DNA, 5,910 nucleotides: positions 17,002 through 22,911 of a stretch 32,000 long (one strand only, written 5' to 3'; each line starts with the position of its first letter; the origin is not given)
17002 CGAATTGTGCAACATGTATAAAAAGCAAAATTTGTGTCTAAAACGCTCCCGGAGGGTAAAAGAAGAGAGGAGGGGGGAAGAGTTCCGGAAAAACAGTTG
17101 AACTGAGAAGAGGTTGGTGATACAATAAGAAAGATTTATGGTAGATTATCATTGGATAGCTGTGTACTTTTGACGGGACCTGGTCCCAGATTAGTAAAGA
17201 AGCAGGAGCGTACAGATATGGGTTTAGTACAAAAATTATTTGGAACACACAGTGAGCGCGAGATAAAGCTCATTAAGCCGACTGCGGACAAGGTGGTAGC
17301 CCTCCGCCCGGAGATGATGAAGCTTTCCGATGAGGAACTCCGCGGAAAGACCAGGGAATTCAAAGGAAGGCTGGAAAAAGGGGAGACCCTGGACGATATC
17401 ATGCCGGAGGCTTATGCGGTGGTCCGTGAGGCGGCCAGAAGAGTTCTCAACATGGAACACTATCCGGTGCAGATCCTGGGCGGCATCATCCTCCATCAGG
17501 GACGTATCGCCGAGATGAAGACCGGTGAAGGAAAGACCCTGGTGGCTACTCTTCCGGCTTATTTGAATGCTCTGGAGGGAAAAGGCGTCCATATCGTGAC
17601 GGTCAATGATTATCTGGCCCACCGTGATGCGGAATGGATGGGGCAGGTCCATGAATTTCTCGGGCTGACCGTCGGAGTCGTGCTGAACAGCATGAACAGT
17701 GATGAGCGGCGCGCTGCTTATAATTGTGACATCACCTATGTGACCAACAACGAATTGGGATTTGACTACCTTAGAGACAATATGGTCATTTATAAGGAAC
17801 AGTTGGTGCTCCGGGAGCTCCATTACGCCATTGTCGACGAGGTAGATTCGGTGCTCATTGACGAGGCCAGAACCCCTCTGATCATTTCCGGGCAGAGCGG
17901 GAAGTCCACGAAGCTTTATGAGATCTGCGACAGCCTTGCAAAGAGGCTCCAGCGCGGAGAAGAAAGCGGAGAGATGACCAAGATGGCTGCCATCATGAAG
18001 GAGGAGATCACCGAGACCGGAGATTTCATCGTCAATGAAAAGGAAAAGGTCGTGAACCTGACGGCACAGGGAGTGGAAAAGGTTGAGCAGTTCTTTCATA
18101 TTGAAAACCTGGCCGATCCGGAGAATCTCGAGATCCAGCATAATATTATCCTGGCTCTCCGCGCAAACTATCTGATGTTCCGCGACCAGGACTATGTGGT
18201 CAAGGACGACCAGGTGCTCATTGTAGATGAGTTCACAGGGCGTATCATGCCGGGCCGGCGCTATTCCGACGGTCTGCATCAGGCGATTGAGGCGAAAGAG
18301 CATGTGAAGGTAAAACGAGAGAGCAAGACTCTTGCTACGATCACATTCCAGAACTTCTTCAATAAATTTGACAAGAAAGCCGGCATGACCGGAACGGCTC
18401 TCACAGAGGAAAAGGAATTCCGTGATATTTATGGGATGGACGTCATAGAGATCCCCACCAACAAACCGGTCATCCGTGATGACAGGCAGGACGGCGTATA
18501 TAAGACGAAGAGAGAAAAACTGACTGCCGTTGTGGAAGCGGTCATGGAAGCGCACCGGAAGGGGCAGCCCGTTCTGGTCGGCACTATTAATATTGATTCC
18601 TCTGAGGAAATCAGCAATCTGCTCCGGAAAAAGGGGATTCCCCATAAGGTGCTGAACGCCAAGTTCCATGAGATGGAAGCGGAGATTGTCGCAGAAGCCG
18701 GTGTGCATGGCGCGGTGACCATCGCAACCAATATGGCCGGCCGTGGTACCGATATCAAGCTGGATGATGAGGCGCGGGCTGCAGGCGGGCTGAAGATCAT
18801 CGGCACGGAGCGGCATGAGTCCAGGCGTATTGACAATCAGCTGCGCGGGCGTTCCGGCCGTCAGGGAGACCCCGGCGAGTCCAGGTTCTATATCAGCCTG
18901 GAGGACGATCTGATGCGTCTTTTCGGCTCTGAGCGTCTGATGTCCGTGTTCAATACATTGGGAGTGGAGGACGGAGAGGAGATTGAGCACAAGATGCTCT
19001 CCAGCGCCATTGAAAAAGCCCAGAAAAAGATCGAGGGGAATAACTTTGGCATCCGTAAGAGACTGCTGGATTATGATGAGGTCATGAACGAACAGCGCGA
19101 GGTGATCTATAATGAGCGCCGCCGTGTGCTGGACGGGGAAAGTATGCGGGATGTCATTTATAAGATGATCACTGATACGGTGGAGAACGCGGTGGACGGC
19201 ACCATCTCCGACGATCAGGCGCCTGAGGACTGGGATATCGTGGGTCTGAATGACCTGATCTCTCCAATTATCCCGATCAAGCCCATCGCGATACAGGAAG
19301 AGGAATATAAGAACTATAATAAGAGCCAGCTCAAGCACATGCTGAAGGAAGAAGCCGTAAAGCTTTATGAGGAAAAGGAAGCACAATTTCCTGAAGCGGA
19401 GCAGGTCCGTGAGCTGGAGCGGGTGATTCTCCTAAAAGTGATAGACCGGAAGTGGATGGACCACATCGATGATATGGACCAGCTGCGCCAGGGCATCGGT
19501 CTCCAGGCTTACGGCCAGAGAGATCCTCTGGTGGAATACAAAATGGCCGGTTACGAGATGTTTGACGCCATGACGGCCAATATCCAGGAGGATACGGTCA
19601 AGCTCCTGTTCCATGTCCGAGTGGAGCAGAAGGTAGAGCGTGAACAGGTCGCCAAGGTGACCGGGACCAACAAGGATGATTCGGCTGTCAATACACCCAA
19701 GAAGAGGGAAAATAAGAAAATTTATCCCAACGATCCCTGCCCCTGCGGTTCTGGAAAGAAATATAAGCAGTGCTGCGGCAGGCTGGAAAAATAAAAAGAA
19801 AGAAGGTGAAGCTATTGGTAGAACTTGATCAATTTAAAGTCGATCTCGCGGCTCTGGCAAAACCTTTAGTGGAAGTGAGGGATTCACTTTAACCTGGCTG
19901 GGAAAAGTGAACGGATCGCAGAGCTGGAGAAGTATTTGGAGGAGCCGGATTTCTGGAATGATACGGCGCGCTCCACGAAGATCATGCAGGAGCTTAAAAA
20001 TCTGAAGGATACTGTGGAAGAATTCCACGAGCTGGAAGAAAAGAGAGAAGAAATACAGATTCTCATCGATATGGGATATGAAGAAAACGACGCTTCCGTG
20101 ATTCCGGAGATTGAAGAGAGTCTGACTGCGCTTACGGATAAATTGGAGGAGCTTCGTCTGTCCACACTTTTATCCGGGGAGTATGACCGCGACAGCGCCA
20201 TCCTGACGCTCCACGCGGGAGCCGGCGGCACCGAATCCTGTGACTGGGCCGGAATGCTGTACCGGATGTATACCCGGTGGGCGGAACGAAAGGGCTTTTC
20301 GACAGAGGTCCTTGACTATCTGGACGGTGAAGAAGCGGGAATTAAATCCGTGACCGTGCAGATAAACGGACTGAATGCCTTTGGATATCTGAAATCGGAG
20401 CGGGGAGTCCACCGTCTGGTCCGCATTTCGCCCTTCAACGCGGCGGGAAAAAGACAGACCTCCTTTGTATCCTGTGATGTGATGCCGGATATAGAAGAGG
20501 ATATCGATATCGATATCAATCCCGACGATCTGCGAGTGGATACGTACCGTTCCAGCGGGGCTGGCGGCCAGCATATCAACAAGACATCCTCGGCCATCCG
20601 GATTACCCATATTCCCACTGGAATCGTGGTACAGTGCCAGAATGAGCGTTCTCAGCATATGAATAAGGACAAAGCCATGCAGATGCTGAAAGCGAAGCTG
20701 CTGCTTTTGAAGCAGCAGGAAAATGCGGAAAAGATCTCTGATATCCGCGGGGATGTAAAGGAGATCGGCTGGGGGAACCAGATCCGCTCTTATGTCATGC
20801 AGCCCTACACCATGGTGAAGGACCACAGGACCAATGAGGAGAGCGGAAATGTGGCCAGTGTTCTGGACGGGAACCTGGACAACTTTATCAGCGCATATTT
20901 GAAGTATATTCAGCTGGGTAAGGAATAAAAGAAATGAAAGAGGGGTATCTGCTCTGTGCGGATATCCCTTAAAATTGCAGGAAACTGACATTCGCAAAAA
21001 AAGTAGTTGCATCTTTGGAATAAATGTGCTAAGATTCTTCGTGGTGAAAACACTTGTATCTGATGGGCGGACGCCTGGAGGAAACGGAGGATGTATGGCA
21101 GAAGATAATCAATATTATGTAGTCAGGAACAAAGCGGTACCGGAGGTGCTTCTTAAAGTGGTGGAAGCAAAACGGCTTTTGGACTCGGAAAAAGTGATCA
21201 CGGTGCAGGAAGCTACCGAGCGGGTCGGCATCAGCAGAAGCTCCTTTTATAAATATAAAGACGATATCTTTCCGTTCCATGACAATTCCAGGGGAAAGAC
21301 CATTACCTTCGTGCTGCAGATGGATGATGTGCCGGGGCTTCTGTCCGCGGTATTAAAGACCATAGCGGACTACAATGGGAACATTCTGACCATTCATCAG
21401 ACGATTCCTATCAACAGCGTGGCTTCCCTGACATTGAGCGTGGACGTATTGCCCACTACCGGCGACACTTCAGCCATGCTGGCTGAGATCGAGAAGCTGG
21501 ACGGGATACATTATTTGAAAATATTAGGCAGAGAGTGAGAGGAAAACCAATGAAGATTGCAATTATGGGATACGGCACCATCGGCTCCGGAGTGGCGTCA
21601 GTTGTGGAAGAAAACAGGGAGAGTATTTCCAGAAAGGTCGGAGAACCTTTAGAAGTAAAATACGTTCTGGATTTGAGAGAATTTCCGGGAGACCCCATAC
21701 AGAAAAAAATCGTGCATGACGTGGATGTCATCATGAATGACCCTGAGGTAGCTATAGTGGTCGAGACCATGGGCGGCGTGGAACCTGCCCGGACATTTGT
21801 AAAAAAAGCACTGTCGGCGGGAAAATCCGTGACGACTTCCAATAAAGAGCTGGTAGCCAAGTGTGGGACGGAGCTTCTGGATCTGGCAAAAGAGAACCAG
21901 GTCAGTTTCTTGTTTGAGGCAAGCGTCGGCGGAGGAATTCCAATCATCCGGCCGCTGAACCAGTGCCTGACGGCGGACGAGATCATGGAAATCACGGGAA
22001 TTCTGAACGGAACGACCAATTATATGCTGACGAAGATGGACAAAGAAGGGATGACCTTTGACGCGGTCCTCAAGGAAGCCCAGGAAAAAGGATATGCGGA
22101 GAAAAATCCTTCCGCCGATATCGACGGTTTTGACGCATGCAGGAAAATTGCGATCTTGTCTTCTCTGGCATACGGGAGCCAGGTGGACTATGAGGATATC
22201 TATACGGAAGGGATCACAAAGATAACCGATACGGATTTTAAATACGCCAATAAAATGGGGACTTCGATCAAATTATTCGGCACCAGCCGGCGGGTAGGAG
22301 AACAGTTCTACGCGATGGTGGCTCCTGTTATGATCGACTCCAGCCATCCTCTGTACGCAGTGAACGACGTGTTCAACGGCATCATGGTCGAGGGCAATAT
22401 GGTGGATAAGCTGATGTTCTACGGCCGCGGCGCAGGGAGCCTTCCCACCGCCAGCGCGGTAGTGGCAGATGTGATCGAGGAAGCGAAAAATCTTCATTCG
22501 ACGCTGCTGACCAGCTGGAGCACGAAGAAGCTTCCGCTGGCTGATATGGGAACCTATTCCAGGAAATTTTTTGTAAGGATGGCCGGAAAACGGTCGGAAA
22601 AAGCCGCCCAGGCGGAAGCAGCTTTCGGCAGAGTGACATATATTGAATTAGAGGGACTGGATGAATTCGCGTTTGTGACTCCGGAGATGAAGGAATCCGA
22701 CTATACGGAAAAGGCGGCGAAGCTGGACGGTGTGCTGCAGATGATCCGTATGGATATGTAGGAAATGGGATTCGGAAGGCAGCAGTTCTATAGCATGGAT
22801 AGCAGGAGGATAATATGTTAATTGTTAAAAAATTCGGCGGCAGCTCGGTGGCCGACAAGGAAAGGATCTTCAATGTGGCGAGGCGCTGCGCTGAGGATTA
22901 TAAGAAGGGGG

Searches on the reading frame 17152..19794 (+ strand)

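Call 28: search_protein_families(library=pfam, proteins=[window:17152-19794:+])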
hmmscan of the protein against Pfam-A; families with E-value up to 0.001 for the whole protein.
window:17152-19794:+ (880 aa): 6 families
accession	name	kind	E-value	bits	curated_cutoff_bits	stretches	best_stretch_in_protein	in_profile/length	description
PF07517.20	SecA_DEAD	-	2.8e-129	430.9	24.6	1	27-424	2-290/290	SecA DEAD-like domain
PF21090.3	P-loop_SecA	-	2e-78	263.2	27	2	439-541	1-103/205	SecA P-loop domain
PF07516.18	SecA_SW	-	1.5e-74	250.9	26.7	1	611-822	2-199/200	SecA Wing and Scaffold domain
PF01043.26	SecA_PP_bind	-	6.9e-41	139.7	23.5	1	252-380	2-110/110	SecA preprotein cross-linking domain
PF02810.21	SEC-C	-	3.4e-09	36.8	20.4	1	860-877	2-19/19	SEC-C motif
PF00270.35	DEAD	-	1.7e-08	34.8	26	1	119-236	18-131/167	DEAD/DEAH box helicase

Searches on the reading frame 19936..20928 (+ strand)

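Call 28: search_protein_families(library=pfam, proteins=[window:19936-20928:+])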
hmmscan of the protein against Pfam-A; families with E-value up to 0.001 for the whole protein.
window:19936-20928:+ (330 aa): 2 families
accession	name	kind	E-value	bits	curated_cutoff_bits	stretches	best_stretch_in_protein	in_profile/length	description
PF03462.23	PCRF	-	3.2e-56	190.7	24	1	1-179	12-193/194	PCRF domain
PF00472.26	RF-1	-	1.5e-45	154.4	35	1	188-298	1-116/116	RF-1 domain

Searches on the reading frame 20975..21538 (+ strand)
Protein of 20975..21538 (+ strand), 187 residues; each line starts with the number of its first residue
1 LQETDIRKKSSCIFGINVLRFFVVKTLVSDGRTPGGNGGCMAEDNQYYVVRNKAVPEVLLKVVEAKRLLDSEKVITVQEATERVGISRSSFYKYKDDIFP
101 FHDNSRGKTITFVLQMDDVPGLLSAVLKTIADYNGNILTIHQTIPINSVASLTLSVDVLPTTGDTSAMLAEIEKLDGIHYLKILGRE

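Call 28: search_protein_families(library=pfam, proteins=[window:20975-21538:+])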
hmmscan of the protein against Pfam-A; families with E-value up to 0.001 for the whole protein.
window:20975-21538:+ (187 aa): 1 family
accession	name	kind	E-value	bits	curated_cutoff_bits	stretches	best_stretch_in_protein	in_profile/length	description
PF01842.31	ACT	-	1e-08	35.2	27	1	114-176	5-65/66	ACT domain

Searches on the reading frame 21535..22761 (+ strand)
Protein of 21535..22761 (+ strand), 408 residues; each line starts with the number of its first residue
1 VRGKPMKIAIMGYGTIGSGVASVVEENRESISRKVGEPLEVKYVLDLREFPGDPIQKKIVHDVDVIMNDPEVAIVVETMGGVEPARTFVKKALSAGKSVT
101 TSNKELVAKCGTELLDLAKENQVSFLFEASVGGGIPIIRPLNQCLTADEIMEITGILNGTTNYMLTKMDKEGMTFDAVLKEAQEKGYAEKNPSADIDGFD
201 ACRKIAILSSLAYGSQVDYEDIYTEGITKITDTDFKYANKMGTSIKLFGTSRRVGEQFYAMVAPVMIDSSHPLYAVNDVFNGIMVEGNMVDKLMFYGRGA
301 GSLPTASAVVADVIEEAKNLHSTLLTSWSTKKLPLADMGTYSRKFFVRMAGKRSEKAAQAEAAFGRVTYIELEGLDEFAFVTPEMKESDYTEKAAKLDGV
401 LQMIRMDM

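Call 28: search_protein_families(library=pfam, proteins=[window:21535-22761:+])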
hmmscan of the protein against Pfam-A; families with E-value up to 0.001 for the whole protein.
window:21535-22761:+ (408 aa): 2 families
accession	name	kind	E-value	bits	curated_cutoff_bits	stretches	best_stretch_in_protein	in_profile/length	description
PF00742.24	Homoserine_dh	-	1e-67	227.7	22.9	1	136-314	1-173/173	Homoserine dehydrogenase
PF03447.22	NAD_binding_3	-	1.9e-15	58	24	1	12-128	1-116/116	Homoserine dehydrogenase, NAD binding domain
